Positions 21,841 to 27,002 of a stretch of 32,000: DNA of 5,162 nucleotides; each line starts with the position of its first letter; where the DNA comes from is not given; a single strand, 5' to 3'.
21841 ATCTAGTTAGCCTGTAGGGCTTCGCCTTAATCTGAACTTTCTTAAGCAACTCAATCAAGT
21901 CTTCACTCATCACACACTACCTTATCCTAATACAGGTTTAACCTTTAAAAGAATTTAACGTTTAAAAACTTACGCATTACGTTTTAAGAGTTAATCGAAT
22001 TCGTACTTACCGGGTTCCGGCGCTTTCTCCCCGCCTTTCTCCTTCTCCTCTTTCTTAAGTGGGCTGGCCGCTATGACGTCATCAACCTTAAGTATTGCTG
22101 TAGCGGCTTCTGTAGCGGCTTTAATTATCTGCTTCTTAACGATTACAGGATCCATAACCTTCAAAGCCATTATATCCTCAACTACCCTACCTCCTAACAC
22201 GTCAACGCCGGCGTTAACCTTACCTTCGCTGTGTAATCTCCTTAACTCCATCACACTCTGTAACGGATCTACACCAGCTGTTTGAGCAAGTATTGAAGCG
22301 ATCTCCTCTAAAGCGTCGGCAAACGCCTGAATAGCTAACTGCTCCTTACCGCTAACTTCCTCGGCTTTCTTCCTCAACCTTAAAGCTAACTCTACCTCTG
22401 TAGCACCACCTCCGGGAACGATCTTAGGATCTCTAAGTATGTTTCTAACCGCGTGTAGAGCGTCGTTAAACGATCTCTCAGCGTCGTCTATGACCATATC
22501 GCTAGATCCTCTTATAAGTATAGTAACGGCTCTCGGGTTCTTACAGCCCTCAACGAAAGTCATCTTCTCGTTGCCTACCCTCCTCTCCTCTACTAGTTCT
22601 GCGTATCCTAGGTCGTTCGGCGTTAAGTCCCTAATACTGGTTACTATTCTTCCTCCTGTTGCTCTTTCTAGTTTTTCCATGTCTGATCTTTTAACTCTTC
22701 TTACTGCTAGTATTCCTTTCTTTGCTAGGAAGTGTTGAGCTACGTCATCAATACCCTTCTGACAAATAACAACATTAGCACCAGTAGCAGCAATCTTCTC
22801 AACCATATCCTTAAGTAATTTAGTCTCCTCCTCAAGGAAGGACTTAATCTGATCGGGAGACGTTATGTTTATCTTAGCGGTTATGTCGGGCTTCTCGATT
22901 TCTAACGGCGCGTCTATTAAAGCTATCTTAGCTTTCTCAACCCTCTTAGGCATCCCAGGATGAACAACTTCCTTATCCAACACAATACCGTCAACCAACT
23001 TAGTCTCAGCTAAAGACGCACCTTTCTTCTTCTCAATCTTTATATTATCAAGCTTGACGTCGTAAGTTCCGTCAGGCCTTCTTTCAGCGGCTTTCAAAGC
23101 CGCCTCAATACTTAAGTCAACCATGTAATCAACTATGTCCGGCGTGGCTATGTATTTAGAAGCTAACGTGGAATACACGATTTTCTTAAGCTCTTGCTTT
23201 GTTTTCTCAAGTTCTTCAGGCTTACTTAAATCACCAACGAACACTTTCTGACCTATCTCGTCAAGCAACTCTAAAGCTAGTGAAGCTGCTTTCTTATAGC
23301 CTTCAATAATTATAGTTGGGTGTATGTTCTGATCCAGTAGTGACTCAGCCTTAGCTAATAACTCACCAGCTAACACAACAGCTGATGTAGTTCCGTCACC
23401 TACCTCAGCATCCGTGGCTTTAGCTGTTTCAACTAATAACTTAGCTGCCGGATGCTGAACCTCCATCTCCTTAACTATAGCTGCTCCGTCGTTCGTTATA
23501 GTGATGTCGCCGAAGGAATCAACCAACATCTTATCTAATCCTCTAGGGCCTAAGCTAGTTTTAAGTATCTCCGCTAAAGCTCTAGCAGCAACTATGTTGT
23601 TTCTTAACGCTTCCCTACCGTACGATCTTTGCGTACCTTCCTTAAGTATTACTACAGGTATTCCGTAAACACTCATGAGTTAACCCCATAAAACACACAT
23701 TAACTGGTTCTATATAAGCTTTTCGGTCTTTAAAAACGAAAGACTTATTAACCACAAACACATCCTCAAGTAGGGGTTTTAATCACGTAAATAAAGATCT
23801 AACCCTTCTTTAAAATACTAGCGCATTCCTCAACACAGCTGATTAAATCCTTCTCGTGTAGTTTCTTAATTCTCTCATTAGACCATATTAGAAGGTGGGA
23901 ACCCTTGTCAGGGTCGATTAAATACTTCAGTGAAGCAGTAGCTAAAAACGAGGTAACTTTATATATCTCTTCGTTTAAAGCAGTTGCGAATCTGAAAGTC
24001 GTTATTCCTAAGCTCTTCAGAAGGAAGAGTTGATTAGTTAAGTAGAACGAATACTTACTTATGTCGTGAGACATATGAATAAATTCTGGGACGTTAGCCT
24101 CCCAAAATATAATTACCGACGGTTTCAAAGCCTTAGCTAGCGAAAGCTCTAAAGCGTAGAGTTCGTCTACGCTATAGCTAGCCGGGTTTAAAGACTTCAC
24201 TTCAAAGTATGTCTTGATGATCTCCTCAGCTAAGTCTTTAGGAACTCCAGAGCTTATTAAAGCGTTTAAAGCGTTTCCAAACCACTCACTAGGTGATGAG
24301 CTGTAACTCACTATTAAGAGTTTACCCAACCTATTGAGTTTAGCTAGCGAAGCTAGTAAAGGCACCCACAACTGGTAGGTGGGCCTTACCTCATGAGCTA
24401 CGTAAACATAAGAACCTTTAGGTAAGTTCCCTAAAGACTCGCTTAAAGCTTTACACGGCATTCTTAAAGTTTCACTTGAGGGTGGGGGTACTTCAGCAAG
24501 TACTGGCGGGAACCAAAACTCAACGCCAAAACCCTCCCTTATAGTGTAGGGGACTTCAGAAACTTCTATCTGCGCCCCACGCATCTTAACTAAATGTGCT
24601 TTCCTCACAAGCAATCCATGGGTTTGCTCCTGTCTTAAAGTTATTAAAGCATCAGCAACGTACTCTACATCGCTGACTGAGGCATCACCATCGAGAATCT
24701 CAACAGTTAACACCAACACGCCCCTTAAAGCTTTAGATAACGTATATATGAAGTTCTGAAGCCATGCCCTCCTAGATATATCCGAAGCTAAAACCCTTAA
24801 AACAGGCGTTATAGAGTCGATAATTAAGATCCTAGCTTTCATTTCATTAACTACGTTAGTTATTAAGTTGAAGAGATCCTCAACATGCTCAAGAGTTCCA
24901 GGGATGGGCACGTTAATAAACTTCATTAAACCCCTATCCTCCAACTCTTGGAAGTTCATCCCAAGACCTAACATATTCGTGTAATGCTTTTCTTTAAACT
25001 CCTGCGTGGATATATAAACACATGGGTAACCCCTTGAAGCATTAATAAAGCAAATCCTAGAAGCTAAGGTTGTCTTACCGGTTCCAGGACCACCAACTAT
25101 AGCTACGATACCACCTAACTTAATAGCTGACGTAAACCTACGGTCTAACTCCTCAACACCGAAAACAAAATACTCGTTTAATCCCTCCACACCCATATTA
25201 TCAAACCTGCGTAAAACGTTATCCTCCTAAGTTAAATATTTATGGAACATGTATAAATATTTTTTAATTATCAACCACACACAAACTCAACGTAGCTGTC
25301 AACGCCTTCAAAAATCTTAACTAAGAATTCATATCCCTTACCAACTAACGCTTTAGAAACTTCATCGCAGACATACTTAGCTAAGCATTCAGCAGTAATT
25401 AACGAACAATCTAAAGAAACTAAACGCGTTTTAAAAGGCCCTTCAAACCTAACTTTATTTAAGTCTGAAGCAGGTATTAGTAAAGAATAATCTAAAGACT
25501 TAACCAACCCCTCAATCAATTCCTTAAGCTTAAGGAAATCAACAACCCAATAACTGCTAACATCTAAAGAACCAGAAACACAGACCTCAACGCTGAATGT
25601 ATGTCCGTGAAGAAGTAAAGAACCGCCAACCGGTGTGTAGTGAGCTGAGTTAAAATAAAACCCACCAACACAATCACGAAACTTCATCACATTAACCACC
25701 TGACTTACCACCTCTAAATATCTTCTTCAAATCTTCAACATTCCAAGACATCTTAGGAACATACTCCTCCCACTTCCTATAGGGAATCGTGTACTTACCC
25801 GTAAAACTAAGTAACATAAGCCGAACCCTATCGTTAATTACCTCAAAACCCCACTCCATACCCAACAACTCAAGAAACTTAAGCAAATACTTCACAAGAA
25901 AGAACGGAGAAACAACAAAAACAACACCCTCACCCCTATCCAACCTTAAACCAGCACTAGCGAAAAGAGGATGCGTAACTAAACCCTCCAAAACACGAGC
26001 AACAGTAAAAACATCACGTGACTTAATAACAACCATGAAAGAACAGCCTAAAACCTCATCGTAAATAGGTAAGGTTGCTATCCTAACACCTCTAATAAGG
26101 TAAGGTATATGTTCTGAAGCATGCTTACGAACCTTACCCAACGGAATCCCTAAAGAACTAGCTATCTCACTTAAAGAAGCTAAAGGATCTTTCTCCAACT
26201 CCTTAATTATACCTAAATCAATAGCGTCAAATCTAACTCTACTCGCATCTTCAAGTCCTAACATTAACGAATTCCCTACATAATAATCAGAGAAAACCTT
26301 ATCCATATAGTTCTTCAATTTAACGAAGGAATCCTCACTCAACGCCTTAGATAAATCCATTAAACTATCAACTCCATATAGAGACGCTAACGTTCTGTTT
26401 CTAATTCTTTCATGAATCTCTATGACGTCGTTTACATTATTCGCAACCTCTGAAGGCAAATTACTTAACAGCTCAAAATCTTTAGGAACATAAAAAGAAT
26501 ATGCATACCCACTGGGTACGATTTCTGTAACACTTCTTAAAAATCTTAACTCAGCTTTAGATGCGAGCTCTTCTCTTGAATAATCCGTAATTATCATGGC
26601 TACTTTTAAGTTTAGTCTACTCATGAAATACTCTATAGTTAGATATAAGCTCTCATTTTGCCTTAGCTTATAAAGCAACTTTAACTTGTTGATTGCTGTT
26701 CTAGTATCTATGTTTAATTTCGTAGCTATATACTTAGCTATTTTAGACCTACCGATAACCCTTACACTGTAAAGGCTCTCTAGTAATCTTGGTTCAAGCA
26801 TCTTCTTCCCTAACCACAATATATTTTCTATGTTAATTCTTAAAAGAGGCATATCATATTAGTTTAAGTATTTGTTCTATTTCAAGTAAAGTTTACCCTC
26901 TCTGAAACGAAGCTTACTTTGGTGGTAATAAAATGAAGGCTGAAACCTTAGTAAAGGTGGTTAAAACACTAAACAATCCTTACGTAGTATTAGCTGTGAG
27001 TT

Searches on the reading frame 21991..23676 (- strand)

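Call 72: search_protein_families(library=pfam, proteins=[window:21991-23676:-], max_evalue=0.00001)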
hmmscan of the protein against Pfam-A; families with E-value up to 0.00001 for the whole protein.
window:21991-23676:- (561 aa): 1 family
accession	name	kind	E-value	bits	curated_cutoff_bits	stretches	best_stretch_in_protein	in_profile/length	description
PF00118.29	Cpn60_TCP1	-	8.6e-183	608.9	34.3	1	34-538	1-489/490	TCP-1/cpn60 chaperonin family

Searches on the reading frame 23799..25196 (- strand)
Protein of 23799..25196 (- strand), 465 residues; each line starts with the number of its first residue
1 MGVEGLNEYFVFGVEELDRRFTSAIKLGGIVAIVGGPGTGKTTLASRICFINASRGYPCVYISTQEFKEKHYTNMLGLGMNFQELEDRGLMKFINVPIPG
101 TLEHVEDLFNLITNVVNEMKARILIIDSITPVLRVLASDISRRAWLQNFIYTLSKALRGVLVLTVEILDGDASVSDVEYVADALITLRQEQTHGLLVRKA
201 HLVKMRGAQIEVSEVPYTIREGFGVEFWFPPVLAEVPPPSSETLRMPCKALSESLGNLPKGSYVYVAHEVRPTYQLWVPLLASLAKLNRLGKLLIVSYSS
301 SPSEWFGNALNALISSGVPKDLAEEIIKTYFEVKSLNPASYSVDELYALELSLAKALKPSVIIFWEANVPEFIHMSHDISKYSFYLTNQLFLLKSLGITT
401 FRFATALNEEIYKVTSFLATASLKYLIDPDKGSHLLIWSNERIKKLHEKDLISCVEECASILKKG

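Call 72: search_protein_families(library=pfam, proteins=[window:23799-25196:-], max_evalue=0.00001)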
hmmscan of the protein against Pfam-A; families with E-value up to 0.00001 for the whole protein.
window:23799-25196:- (465 aa): 2 families
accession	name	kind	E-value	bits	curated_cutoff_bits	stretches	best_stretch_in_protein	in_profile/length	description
PF06745.19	ATPase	-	4.6e-35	121.5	26.6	1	13-226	4-225/231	KaiC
PF07088.17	GvpD_P-loop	-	3.7e-06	27.4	24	0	27-200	9-186/189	GvpD gas vesicle protein, P-loop domain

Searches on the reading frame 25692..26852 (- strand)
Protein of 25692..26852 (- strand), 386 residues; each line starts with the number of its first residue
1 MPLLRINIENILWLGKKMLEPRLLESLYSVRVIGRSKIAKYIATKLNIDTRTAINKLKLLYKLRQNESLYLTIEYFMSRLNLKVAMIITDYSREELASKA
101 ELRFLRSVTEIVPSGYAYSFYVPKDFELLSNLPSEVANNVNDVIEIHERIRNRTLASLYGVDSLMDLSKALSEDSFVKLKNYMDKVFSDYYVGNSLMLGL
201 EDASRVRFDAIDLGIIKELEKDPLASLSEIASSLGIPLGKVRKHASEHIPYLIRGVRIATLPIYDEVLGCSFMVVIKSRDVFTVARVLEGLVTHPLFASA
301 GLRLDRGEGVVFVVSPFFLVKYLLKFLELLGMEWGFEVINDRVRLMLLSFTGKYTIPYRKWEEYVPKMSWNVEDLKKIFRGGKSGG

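Call 72: search_protein_families(library=pfam, proteins=[window:25692-26852:-], max_evalue=0.00001)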
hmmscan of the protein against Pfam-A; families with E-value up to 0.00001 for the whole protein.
window:25692-26852:- (386 aa): 1 family
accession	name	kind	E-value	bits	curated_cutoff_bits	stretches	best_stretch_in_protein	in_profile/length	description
PF13412.12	HTH_24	-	2e-06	27.7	21.9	1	209-244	2-37/48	Winged helix-turn-helix DNA-binding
